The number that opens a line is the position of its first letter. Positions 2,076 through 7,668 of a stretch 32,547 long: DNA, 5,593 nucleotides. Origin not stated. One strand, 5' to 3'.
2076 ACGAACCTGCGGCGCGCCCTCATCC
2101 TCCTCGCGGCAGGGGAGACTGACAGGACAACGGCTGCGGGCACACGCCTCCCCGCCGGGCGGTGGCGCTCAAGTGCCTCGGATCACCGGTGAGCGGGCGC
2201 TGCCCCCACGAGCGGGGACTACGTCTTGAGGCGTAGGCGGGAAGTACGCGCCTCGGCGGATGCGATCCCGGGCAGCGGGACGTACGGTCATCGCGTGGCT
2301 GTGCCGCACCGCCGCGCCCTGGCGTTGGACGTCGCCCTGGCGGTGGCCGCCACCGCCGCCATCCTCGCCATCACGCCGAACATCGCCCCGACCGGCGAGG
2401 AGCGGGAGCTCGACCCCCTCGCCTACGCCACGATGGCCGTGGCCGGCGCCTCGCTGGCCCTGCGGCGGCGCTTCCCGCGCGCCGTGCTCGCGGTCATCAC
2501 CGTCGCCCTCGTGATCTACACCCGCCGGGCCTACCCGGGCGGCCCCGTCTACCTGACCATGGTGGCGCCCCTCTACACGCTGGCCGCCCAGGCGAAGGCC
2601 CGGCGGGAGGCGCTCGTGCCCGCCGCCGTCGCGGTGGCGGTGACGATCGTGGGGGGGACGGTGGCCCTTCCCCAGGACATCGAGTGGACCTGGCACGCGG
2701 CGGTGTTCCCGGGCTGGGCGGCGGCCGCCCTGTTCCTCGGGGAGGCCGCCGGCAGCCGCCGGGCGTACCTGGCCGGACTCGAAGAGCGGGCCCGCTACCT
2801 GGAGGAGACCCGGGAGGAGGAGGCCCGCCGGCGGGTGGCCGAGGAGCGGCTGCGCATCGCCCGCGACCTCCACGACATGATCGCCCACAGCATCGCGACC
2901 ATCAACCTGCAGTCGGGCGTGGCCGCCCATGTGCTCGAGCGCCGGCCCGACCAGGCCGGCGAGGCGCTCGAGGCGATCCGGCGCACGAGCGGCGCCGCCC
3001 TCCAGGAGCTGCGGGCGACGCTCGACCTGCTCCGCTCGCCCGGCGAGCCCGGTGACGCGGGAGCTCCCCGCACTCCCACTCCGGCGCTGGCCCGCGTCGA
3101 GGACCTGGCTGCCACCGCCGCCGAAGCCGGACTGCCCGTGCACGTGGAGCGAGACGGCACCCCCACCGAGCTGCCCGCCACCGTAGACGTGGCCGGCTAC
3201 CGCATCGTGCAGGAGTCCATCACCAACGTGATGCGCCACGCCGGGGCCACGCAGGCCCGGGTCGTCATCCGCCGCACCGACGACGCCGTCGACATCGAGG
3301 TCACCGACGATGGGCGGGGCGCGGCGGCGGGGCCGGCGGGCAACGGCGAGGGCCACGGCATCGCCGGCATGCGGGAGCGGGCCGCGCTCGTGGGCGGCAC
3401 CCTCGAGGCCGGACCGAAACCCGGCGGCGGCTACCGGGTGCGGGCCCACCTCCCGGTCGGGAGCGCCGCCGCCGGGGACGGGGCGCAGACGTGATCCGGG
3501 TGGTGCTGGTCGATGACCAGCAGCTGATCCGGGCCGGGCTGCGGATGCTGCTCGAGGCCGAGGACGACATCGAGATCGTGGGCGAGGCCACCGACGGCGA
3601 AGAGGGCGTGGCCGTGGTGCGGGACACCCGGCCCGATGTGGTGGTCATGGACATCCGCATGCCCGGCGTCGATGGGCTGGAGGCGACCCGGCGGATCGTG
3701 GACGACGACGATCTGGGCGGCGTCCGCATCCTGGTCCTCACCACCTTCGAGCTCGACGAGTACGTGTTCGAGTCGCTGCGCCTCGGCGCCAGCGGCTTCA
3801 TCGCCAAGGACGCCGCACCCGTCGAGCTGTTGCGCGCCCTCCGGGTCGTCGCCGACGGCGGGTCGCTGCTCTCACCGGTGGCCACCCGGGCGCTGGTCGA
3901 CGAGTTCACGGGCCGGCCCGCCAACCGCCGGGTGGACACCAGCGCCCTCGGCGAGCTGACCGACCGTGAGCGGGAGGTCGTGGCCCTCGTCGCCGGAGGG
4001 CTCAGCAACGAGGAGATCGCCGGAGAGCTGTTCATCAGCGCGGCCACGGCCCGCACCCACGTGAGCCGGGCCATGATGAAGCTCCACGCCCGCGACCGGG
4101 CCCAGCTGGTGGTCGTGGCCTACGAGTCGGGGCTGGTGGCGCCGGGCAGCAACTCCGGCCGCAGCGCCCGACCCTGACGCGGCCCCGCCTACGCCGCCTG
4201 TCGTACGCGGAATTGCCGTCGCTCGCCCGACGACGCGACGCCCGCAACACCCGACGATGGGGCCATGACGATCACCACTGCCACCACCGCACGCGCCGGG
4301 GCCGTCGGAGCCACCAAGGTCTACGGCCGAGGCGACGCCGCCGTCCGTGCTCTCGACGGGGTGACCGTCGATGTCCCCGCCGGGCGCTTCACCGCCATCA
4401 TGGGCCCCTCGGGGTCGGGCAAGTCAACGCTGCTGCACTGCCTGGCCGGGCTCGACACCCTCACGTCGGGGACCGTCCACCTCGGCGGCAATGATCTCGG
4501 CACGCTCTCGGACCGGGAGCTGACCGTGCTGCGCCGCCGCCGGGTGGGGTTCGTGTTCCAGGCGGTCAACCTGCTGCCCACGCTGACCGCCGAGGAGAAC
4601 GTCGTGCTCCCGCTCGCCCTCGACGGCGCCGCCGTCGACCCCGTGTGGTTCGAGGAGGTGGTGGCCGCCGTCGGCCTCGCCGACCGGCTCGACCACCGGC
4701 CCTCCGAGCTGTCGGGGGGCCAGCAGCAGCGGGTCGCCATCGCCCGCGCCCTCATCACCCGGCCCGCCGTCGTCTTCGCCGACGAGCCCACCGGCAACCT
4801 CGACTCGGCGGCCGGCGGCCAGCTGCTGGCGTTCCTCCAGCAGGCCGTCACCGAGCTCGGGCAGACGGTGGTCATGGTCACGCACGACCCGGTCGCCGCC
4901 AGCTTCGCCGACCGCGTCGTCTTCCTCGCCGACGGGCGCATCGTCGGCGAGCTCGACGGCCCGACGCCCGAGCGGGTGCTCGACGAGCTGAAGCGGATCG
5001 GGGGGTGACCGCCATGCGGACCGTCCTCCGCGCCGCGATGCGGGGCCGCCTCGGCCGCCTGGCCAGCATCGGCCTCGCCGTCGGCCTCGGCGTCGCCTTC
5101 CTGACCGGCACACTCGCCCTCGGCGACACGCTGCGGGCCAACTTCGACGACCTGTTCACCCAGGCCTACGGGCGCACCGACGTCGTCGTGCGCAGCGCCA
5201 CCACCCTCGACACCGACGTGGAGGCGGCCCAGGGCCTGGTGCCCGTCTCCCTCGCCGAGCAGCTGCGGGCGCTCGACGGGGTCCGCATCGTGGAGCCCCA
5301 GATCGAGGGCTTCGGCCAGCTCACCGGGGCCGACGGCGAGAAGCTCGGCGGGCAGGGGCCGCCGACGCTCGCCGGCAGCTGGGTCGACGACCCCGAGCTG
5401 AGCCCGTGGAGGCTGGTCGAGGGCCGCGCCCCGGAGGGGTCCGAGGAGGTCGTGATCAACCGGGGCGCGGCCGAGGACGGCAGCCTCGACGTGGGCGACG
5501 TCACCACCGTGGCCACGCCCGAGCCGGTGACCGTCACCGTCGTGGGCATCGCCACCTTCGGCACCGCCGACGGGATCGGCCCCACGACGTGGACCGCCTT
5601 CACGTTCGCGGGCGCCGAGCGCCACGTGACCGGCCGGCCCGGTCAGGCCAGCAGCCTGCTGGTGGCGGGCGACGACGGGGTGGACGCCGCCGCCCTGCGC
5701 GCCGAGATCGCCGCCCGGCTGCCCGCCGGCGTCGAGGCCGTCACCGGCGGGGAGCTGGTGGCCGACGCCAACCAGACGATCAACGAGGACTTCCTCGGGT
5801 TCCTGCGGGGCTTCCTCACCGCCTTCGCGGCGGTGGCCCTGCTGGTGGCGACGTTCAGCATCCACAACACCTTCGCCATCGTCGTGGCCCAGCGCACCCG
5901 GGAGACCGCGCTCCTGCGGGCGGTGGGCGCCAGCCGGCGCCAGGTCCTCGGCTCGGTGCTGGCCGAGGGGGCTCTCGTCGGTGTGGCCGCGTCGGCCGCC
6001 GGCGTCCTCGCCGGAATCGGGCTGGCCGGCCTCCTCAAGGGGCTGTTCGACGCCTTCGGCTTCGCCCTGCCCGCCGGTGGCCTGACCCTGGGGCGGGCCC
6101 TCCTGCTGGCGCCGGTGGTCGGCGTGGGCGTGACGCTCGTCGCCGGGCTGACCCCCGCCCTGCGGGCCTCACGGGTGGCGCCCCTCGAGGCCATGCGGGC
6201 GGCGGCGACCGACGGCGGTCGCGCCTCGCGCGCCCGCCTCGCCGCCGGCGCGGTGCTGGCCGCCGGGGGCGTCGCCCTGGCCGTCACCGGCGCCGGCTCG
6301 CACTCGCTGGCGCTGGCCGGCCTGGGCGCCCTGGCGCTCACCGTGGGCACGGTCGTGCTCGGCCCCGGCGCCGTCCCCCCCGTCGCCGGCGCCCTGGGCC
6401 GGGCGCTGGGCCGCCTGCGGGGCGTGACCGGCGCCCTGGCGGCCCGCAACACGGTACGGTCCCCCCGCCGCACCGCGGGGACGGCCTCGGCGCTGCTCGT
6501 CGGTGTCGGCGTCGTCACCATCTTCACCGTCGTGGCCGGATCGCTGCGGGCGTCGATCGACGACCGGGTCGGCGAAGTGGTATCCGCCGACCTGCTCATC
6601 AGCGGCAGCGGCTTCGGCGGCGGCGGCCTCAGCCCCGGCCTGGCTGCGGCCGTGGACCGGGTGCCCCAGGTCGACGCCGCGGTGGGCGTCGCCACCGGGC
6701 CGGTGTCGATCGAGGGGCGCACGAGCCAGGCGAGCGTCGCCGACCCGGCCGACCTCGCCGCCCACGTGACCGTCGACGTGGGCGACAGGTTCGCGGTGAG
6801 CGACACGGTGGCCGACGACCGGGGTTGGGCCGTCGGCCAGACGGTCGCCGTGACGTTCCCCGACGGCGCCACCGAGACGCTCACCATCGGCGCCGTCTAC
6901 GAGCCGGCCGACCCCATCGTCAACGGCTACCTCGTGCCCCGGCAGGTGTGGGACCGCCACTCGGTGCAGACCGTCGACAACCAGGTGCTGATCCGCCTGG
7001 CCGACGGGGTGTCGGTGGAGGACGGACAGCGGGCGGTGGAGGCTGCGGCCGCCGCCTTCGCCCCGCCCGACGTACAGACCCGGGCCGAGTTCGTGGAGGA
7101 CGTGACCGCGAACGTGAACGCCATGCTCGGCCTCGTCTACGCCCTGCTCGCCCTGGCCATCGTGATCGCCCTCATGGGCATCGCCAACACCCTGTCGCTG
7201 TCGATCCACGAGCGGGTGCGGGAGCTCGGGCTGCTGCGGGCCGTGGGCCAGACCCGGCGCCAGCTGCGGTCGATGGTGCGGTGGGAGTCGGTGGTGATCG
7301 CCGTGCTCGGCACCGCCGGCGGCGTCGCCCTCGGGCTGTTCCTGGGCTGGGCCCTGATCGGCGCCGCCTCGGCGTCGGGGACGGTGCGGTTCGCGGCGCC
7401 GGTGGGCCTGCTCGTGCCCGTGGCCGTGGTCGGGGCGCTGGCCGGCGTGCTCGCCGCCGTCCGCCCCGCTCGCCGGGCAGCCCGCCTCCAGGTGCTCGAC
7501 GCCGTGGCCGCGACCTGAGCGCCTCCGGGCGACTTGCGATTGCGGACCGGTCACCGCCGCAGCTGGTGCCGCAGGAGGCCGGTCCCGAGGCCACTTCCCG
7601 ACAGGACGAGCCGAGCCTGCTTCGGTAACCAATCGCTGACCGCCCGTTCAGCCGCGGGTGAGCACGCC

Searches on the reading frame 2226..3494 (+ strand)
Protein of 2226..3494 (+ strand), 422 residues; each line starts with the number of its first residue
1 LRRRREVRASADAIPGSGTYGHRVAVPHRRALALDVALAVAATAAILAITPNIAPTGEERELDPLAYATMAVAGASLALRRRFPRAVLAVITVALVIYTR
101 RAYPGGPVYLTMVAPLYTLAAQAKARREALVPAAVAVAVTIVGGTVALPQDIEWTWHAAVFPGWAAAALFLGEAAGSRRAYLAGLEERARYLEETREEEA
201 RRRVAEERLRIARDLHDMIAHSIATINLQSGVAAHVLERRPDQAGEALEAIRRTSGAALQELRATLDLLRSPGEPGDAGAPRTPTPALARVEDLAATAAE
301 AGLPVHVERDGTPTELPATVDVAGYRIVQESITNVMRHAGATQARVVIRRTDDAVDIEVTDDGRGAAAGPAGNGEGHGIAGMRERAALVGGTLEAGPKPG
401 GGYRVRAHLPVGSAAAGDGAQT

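Call 73: search_protein_families(library=pfam, proteins=[window:2226-3494:+], max_evalue=0.01)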
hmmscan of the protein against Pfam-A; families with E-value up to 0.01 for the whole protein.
window:2226-3494:+ (422 aa): 4 families
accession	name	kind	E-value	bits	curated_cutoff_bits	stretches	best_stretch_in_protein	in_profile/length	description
PF07730.19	HisKA_3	-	1.6e-19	70.6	24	1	207-272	1-66/68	Histidine kinase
PF02518.31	HATPase_c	-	5.7e-13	49.7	26.4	1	325-411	7-109/111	Histidine kinase-, DNA gyrase B-, and HSP90-like ATPase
PF23539.1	DUF7134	-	0.00023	21.3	27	1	28-177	6-153/155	Domain of unknown function (DUF7134)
PF13581.12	HATPase_c_2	-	0.00082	19.8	27.4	1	327-368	35-81/127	Histidine kinase-like ATPase domain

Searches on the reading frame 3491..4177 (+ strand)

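Call 73: search_protein_families(library=pfam, proteins=[window:3491-4177:+], max_evalue=0.01)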
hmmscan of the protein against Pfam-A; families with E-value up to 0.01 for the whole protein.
window:3491-4177:+ (228 aa): 5 families
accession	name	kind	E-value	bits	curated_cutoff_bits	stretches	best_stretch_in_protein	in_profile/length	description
PF00072.30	Response_reg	-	9.9e-27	93.8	30.2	1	4-117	1-110/111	Response regulator receiver domain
PF00196.25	GerE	-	1.2e-17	63.7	23.5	1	156-210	3-57/57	Bacterial regulatory proteins, luxR family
PF08281.18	Sigma70_r4_2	-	3.9e-10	39.7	25.7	1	151-198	6-54/54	Sigma-70, region 4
PF04545.22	Sigma70_r4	-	7.2e-07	29.1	24.1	1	152-198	1-48/50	Sigma-70, region 4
PF13412.12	HTH_24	-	0.009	16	21.9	0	169-193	16-40/48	Winged helix-turn-helix DNA-binding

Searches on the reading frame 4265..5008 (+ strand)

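Call 73: search_protein_families(library=pfam, proteins=[window:4265-5008:+], max_evalue=0.01)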
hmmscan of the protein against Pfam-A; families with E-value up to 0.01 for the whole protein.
window:4265-5008:+ (247 aa): 10 families
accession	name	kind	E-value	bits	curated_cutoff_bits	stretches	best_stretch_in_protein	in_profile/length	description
PF00005.33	ABC_tran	-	2.5e-35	122.5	25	1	30-176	1-136/137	ABC transporter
PF13304.12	AAA_21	-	2.6e-06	28.2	27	1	42-80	1-42/304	AAA domain, putative AbiEii toxin, Type IV TA system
PF02463.25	SMC_N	-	2.8e-05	24.1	40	0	33-59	16-43/220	RecF/RecN/SMC N terminal domain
PF13555.12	AAA_29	-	3.8e-05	23.8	27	1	31-58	13-40/61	P-loop containing region of AAA domain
PF13481.12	AAA_25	-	8.4e-05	22.7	27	0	37-61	30-54/195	AAA domain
PF13191.12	AAA_16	-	0.00025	22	32.6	1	19-197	2-161/167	AAA ATPase domain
PF13476.12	AAA_23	-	0.00095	20.3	27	1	28-61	8-40/201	AAA domain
PF20703.3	nSTAND1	-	0.00095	19.3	27.1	1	20-59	17-52/379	Novel STAND NTPase 1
PF03193.22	RsgA_GTPase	-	0.0022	18.2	30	1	39-70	105-136/174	RsgA GTPase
PF13401.12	AAA_22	-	0.01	16.6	27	0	41-63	6-28/130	AAA domain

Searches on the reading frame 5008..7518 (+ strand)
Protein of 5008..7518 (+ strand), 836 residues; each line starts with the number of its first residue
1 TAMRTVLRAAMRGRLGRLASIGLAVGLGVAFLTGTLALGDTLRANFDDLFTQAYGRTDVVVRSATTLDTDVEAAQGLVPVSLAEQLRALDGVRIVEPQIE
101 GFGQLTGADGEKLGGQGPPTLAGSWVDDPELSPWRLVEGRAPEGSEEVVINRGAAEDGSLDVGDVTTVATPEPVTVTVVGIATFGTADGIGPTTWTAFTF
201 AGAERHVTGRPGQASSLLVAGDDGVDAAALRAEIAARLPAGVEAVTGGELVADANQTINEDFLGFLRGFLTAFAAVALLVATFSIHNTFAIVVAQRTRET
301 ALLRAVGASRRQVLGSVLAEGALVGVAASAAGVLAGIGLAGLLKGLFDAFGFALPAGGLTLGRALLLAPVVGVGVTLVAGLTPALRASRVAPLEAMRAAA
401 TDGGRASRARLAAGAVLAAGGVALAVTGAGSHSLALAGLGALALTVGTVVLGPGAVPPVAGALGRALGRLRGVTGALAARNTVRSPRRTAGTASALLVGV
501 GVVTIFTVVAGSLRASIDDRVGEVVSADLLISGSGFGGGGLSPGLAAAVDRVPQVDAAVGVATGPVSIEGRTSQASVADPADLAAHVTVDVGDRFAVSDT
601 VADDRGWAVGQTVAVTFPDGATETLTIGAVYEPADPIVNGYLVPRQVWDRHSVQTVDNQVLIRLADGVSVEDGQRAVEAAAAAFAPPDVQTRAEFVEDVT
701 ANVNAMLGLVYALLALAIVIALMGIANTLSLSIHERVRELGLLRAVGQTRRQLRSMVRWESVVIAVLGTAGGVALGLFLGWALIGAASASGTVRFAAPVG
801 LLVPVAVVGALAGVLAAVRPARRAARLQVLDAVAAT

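Call 8: search_protein_families(library=pfam, proteins=[window:5008-7518:+], max_evalue=0.01)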
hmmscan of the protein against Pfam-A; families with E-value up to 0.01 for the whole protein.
window:5008-7518:+ (836 aa): 1 family
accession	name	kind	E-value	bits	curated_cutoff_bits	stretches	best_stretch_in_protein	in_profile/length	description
PF02687.27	FtsX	-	6.5e-33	113.8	25.5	2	272-390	2-118/120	FtsX-like permease C-terminal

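Call 10: search_protein_families(library=ncbifam, proteins=[window:5008-7518:+], max_evalue=0.01)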
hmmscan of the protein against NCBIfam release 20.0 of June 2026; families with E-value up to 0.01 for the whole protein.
window:5008-7518:+ (836 aa): 10 families
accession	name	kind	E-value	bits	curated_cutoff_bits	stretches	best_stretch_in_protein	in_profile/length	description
TIGR03434.1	ADOP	subfamily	2.2e-25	88.9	622.3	2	174-398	591-802/803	ADOP family duplicated permease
TIGR02212.1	lolCE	equivalog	2.2e-15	56.5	362.45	2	265-397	264-409/411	lipoprotein-releasing ABC transporter permease subunit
NF007826.0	PRK10535.1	equivalog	2.4e-15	55.9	966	2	696-834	514-646/648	macrolide ABC transporter ATP-binding protein/permease MacB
NF038347.1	FtsX_Gpos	exception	3.3e-12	46.4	225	2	262-332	163-233/296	permease-like cell division protein FtsX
NF038346.1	FtsX_actino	exception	8.1e-11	41.8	250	2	247-382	158-297/308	permease-like cell division protein FtsX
NF008076.0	PRK10814.1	exception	7.9e-10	38.3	473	2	276-397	273-397/399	lipoprotein-releasing ABC transporter permease subunit LolC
TIGR01185.1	devC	equivalog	3.6e-08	32.8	290.35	1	217-328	210-319/380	ABC transporter permease DevC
NF008357.0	PRK11146.1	exception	2.8e-05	23.1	439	2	708-783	270-345/414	lipoprotein-releasing ABC transporter permease subunit LolE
TIGR02213.1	lolE_release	exception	0.00032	19.7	540.35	0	277-348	276-351/411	lipoprotein-releasing ABC transporter permease subunit LolE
TIGR00439.2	FtsX_Gneg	equivalog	0.00041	19.6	255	0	689-790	149-250/292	permease-like cell division protein FtsX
